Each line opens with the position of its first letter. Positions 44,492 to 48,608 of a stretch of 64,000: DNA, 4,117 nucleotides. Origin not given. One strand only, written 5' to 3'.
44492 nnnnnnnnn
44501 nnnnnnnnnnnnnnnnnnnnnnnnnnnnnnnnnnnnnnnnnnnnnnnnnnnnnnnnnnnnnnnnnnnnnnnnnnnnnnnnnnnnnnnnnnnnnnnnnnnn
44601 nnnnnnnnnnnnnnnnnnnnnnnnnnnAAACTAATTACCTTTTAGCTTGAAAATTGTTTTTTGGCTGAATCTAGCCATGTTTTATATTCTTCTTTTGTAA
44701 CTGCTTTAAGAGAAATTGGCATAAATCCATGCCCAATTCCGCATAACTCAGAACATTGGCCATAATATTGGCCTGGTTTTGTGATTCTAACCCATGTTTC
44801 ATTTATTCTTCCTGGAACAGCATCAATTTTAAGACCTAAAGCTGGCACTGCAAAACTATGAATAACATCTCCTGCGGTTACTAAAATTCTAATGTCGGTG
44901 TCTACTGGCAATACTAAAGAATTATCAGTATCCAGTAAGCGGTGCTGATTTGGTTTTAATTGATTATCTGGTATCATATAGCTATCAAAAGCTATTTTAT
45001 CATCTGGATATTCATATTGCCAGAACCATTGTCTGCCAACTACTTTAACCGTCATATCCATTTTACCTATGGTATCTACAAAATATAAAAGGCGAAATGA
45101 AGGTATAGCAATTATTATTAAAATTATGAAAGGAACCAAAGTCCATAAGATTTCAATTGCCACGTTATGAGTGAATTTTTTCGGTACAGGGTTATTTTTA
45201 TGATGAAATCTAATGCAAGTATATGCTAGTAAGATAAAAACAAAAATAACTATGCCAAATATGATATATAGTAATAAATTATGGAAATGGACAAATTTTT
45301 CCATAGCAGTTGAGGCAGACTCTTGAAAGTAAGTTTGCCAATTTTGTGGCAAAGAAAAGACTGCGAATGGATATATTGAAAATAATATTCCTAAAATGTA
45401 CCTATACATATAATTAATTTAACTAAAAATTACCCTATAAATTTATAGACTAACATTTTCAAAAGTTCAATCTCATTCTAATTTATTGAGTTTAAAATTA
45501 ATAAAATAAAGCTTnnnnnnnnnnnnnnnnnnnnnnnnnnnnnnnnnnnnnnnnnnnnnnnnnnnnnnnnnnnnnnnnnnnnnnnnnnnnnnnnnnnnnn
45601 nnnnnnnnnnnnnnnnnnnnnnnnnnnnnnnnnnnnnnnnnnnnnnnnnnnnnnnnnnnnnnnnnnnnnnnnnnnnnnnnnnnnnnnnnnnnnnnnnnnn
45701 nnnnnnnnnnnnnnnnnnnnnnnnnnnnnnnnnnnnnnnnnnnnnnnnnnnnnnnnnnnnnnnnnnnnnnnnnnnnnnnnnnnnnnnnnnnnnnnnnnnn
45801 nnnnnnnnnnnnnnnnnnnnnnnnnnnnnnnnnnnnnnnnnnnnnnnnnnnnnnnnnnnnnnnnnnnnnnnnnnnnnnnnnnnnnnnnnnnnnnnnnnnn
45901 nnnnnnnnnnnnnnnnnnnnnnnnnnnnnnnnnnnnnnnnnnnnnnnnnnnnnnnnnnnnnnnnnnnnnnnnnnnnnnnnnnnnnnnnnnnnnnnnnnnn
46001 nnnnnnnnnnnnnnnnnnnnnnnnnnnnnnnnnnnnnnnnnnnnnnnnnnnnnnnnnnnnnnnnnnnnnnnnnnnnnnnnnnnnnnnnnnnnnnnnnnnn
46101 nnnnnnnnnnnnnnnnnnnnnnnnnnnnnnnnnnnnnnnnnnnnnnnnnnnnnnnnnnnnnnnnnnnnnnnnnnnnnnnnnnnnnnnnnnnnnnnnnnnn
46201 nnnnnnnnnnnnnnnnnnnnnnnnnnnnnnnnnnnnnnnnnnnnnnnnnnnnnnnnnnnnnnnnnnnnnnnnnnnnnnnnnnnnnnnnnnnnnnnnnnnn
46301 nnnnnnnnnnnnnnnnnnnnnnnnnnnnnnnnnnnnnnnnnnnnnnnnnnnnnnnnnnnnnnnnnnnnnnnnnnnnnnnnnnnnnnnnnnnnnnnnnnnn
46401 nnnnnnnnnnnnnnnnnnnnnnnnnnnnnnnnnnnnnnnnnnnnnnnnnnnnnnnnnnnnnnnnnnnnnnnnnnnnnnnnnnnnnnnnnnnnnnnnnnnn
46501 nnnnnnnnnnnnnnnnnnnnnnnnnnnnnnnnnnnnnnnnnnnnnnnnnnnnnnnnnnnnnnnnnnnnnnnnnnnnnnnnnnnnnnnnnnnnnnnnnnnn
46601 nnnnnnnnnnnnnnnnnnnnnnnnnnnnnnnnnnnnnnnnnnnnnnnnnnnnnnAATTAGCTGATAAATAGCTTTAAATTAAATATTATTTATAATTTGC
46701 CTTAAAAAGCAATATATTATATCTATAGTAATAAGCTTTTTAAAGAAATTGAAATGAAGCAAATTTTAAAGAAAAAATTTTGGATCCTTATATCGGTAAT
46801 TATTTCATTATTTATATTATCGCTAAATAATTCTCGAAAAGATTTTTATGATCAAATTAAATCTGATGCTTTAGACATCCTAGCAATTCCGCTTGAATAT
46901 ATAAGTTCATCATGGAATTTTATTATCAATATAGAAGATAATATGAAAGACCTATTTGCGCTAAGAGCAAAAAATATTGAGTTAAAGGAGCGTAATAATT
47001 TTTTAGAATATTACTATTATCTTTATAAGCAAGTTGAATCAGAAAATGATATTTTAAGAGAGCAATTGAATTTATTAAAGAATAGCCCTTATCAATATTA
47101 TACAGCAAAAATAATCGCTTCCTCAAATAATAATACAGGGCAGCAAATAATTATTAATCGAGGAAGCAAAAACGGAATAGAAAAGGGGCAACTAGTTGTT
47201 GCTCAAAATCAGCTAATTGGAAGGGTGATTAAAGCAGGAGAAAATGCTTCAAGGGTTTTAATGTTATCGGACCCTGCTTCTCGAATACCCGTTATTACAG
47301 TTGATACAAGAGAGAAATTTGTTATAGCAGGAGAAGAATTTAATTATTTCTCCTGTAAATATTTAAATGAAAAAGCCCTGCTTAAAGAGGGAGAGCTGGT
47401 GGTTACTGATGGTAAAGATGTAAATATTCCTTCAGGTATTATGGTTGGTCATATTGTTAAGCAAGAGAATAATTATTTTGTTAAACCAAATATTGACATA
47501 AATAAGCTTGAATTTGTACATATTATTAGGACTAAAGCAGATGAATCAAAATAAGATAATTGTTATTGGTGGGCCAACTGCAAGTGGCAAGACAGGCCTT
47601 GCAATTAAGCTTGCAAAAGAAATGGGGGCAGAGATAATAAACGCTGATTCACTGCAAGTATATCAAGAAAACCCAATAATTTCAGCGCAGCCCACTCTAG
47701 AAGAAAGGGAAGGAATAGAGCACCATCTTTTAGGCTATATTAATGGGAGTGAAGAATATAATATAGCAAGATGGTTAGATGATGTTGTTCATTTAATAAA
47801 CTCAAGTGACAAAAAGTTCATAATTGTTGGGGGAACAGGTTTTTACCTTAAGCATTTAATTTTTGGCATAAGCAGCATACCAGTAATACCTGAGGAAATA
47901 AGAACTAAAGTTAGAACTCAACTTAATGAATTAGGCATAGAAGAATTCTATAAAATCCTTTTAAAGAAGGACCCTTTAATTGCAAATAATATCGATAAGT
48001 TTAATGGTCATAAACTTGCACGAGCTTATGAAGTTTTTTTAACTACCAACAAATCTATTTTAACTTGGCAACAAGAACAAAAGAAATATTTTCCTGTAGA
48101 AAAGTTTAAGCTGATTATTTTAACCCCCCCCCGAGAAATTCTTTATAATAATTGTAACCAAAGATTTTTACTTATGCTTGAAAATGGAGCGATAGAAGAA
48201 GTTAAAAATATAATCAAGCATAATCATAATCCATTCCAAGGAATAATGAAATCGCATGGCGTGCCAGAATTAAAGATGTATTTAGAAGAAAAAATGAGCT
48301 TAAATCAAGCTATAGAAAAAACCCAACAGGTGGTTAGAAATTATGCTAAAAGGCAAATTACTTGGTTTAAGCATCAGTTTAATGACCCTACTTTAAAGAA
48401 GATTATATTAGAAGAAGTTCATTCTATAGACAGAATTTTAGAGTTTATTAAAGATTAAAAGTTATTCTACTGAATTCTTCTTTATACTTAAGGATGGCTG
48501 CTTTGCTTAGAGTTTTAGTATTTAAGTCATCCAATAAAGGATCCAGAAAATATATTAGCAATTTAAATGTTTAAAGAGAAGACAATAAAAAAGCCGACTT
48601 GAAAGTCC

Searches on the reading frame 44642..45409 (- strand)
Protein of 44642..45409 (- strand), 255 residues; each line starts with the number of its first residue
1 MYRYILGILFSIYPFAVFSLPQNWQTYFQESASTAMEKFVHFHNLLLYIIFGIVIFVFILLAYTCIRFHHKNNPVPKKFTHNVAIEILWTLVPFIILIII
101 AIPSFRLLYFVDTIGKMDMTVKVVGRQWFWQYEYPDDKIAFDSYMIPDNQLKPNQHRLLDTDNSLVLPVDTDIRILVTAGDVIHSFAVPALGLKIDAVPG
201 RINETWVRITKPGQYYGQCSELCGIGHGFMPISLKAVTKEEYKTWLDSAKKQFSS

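Call 15: search_protein_families(library=ncbifam, proteins=[window:44642-45409:-], max_evalue=1e-8)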
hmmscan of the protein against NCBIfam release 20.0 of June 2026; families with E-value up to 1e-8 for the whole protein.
window:44642-45409:- (255 aa): 5 families
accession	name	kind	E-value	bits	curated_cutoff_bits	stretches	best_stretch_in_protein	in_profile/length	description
TIGR02866.1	CoxB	equivalog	1.7e-59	200.7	147.7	1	33-246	3-201/202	cytochrome c oxidase subunit II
NF050117.1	aa3_CtaC_Actin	exception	4.4e-42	144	250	1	30-247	28-243/244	aa3-type cytochrome oxidase subunit II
TIGR01432.1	QOXA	equivalog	4.6e-21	75.2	240.95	1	46-144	34-141/227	cytochrome aa3 quinol oxidase subunit II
TIGR01433.1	CyoA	equivalog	2.2e-17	63.2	266.2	1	160-250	136-226/226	ubiquinol oxidase subunit II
NF007816.0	PRK10525.1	equivalog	2.8e-14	53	511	1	49-252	53-241/318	cytochrome o ubiquinol oxidase subunit II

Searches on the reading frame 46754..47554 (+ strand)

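Call 15: search_protein_families(library=ncbifam, proteins=[window:46754-47554:+], max_evalue=1e-8)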
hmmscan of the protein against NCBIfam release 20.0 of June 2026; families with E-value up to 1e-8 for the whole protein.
window:46754-47554:+ (266 aa): 14 families
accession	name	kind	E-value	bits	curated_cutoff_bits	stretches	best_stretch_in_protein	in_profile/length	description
NF010512.0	PRK13922.12-1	equivalog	4.8e-46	157.3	336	1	7-258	13-265/287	rod shape-determining protein MreC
TIGR00219.1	mreC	equivalog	9.4e-35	120.1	92.75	1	7-262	5-275/283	rod shape-determining protein MreC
NF010533.0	PRK13922.9-5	equivalog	1.8e-33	116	384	1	12-262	25-278/345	rod shape-determining protein MreC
NF010514.0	PRK13922.12-4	equivalog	4.2e-33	114.7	337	1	16-263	36-274/276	rod shape-determining protein MreC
NF010527.0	PRK13922.6-2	equivalog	2.1e-28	99.3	289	1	92-246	72-226/249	rod shape-determining protein MreC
NF010513.0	PRK13922.12-3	equivalog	6.5e-25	88.1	380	1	13-257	28-274/305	rod shape-determining protein MreC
NF010532.0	PRK13922.9-3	equivalog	2.8e-24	85.7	243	1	57-264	50-266/280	rod shape-determining protein MreC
NF010519.0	PRK13922.13-4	equivalog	1.3e-23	83.8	505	1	11-261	17-274/406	rod shape-determining protein MreC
NF010524.0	PRK13922.14-4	equivalog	2.1e-16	59.9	332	1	57-258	57-268/270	rod shape-determining protein MreC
NF011450.0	PRK14872.1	equivalog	4.1e-15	55.9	407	1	6-177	8-167/338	rod shape-determining protein MreC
NF010518.0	PRK13922.13-3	equivalog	2.9e-14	52.9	385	1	47-220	56-238/295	rod shape-determining protein MreC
NF010510.0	PRK13922.11-5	equivalog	2.5e-13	49.8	415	1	94-258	96-270/334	rod shape-determining protein MreC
NF010520.0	PRK13922.13-5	equivalog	3.3e-13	49.5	343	1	4-259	4-261/263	rod shape-determining protein MreC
NF010507.0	PRK13922.10-6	equivalog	1.2e-09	38.2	219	1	7-260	2-250/252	rod shape-determining protein MreC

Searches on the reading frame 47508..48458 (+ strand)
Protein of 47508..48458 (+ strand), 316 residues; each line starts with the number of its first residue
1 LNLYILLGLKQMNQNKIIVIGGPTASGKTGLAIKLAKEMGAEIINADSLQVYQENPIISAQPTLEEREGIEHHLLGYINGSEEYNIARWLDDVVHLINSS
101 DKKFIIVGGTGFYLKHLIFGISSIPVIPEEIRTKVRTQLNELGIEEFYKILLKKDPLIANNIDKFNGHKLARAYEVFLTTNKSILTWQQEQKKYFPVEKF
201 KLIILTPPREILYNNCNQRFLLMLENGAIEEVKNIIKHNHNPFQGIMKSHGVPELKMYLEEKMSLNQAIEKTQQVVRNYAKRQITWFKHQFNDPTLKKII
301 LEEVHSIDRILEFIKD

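Call 41: search_protein_families(library=ncbifam, proteins=[window:47508-48458:+], max_evalue=1e-10)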
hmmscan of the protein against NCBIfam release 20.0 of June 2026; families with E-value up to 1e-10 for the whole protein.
window:47508-48458:+ (316 aa): 1 family
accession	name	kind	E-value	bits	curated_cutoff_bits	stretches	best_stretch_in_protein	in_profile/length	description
TIGR00174.1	miaA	equivalog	2.3e-71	240.4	148.65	1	17-292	1-279/288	tRNA (adenosine(37)-N6)-dimethylallyltransferase MiaA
